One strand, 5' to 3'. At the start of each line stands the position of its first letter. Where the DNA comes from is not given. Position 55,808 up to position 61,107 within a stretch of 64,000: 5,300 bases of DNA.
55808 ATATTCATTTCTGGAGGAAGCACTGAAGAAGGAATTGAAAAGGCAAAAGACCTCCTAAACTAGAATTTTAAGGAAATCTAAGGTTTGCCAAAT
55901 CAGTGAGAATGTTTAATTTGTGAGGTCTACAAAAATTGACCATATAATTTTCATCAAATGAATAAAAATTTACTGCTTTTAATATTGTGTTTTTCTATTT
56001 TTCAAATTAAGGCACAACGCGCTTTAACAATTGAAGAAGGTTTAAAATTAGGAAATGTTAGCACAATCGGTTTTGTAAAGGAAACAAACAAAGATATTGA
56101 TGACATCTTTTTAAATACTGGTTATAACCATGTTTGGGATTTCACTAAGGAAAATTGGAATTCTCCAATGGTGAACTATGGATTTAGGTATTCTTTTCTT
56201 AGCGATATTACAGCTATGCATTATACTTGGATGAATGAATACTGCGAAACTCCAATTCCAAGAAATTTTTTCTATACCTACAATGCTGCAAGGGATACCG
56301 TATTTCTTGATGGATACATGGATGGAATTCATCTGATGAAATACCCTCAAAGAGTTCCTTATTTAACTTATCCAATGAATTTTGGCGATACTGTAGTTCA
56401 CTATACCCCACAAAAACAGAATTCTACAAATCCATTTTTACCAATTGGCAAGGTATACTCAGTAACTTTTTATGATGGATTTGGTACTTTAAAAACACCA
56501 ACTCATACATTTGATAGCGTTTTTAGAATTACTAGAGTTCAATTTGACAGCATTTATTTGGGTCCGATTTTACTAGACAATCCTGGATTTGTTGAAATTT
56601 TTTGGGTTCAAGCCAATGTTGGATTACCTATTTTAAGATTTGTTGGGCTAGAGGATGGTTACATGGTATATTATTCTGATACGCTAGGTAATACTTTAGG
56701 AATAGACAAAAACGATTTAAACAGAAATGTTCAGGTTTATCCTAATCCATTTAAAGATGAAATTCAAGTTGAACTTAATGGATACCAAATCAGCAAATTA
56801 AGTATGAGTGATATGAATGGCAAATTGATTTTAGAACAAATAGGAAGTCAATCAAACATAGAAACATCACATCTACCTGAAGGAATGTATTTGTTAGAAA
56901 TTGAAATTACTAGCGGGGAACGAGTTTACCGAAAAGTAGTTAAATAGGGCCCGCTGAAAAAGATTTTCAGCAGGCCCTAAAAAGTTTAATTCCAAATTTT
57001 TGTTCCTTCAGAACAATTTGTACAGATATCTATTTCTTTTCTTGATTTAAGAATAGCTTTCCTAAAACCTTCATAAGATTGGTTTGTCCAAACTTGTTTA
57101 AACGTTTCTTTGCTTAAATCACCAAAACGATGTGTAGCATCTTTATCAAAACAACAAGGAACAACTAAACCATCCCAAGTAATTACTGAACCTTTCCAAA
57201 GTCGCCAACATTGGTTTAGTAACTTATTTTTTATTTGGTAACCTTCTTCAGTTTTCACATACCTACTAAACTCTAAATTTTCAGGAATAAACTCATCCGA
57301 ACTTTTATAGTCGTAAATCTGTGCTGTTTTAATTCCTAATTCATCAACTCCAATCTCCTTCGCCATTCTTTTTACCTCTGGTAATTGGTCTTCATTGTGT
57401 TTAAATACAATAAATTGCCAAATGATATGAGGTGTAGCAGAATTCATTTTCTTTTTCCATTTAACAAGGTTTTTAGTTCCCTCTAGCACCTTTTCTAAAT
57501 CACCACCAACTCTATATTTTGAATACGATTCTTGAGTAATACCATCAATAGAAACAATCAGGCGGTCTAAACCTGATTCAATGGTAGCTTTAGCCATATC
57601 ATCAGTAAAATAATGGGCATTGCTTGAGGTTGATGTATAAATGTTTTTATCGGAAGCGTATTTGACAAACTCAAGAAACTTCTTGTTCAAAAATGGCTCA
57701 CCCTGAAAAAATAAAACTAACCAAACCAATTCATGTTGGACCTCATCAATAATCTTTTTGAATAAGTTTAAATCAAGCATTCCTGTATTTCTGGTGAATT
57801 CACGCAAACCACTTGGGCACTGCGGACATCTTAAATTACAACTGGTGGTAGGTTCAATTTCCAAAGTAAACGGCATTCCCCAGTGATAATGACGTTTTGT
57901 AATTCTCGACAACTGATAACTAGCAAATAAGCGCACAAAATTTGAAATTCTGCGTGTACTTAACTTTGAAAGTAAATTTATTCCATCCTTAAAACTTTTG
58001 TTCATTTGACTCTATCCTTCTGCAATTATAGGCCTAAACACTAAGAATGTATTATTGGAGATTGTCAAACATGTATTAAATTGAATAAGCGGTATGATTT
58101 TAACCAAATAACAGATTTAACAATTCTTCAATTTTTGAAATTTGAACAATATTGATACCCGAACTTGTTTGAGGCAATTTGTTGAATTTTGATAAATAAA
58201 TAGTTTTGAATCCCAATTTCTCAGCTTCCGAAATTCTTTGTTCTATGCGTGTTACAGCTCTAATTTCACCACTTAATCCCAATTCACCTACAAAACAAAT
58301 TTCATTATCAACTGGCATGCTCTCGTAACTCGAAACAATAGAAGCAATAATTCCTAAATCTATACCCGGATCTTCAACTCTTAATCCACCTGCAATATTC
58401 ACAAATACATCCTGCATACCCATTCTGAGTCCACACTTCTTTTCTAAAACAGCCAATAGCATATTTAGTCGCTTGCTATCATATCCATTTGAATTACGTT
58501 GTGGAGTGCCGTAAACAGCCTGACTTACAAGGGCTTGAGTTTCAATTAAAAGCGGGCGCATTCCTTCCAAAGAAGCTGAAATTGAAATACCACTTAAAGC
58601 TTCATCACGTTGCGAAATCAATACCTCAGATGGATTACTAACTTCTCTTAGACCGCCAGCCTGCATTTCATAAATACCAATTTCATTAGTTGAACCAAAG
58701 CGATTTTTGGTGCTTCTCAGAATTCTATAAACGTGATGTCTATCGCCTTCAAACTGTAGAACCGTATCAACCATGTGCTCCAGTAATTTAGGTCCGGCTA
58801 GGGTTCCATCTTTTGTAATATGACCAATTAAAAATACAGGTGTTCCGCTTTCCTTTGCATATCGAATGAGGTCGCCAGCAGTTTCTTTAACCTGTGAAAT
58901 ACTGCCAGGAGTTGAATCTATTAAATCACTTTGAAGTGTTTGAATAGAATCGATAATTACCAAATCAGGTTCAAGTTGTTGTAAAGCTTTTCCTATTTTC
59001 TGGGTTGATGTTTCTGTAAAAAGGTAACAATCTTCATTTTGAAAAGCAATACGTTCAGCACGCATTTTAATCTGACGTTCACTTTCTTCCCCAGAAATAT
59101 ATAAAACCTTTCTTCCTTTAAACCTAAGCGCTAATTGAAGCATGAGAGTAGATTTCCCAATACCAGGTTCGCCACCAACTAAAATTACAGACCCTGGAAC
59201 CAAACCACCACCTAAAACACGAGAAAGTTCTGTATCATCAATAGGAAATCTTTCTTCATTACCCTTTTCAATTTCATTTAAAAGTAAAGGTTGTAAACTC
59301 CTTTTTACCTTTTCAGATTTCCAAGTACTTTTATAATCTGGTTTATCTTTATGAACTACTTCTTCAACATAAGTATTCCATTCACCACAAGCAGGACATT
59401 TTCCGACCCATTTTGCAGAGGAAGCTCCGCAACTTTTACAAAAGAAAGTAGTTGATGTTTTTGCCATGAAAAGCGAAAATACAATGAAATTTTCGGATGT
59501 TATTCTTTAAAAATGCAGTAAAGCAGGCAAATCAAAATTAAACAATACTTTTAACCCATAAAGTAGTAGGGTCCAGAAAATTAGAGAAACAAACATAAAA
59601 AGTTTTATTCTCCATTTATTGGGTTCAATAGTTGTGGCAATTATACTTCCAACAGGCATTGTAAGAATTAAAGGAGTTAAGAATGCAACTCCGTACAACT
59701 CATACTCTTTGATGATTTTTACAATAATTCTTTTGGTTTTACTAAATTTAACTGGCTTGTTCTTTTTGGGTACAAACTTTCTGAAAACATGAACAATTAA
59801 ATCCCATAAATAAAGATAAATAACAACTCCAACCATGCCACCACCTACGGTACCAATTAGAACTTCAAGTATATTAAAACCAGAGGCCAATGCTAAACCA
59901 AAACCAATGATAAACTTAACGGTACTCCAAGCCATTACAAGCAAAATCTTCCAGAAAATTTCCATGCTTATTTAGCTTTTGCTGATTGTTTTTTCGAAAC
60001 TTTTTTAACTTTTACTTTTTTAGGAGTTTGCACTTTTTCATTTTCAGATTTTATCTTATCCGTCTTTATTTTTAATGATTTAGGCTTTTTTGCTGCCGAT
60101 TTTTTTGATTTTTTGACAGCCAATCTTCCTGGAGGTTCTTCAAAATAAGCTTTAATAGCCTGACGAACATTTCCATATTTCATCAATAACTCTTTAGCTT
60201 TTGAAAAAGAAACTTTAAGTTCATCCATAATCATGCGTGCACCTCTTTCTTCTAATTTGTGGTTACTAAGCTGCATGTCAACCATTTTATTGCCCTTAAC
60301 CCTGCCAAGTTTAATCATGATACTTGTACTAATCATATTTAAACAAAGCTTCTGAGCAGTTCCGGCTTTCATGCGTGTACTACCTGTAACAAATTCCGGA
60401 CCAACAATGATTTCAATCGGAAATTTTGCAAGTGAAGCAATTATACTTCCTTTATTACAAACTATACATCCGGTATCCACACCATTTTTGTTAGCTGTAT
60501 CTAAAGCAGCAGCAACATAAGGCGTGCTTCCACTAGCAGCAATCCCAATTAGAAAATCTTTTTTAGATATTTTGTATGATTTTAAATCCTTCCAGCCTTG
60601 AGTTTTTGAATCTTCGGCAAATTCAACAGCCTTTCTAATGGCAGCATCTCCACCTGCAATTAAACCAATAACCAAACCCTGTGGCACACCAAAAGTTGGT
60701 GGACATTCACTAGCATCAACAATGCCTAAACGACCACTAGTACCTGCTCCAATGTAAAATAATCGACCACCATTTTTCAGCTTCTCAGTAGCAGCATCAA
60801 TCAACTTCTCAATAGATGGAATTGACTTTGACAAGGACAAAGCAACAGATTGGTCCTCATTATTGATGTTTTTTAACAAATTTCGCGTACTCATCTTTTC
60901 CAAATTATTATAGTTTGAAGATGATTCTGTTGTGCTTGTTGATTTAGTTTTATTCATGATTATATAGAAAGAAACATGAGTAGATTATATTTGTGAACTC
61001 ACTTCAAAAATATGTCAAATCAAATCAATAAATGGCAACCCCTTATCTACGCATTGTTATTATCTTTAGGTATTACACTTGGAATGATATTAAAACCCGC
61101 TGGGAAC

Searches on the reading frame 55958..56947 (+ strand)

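Call 74: search_protein_families(library=pfam, proteins=[window:55958-56947:+], max_evalue=0.001)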
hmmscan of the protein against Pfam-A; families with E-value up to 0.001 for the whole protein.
window:55958-56947:+ (329 aa): 2 families
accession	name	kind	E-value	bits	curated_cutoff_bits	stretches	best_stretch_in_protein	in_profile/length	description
PF18962.6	Por_Secre_tail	-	2.5e-12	47.3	27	1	260-327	1-73/75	Secretion system C-terminal sorting domain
PF16967.11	TcfC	-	3.7e-05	23.7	29.4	1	298-326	33-61/68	E-set like domain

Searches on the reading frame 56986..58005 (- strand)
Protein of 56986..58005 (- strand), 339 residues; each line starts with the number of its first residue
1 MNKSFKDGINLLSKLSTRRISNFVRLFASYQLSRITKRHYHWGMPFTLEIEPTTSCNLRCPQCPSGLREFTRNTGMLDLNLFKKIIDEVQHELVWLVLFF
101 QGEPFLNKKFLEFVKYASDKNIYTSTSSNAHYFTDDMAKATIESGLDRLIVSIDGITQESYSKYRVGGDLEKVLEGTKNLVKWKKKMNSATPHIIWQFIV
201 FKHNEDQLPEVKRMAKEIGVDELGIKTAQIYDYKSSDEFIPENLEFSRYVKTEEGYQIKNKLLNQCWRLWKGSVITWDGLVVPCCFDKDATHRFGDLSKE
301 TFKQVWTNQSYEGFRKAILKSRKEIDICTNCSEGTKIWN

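Call 74: search_protein_families(library=pfam, proteins=[window:56986-58005:-], max_evalue=0.001)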
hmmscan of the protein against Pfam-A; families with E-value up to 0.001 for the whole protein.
window:56986-58005:- (339 aa): 3 families
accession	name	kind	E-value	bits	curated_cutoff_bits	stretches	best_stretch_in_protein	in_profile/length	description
PF04055.27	Radical_SAM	-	1.8e-17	64.5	29.5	1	50-182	1-138/166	Radical SAM superfamily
PF13186.11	SPASM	-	1.7e-15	57.5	21.5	1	266-331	1-66/67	Iron-sulfur cluster-binding domain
PF13353.11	Fer4_12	-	1e-06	29.5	22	1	55-162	14-122/137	4Fe-4S single cluster domain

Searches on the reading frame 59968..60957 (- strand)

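Call 74: search_protein_families(library=pfam, proteins=[window:59968-60957:-], max_evalue=0.001)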
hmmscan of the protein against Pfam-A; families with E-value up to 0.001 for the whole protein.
window:59968-60957:- (329 aa): 5 families
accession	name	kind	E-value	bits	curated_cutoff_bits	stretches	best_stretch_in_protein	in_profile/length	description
PF22645.1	GKRP_SIS_N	-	5.3e-20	71.7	27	1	50-155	3-112/113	Glucokinase regulatory protein N-terminal SIS domain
PF01380.27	SIS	-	5.4e-08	33.2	25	1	130-208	51-127/131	SIS domain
PF22198.1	GKRP_SIS_2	-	7.7e-08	32.7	27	1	49-107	7-65/191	Glucokinase regulatory protein, second SIS domain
PF13580.11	SIS_2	-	3.5e-06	27.5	27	1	46-162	18-133/138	SIS domain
PF20741.3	GKRP-like_C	-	1.7e-05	25.7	27.7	1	223-261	2-40/100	C-terminal lid domain of glucokinase regulatory protein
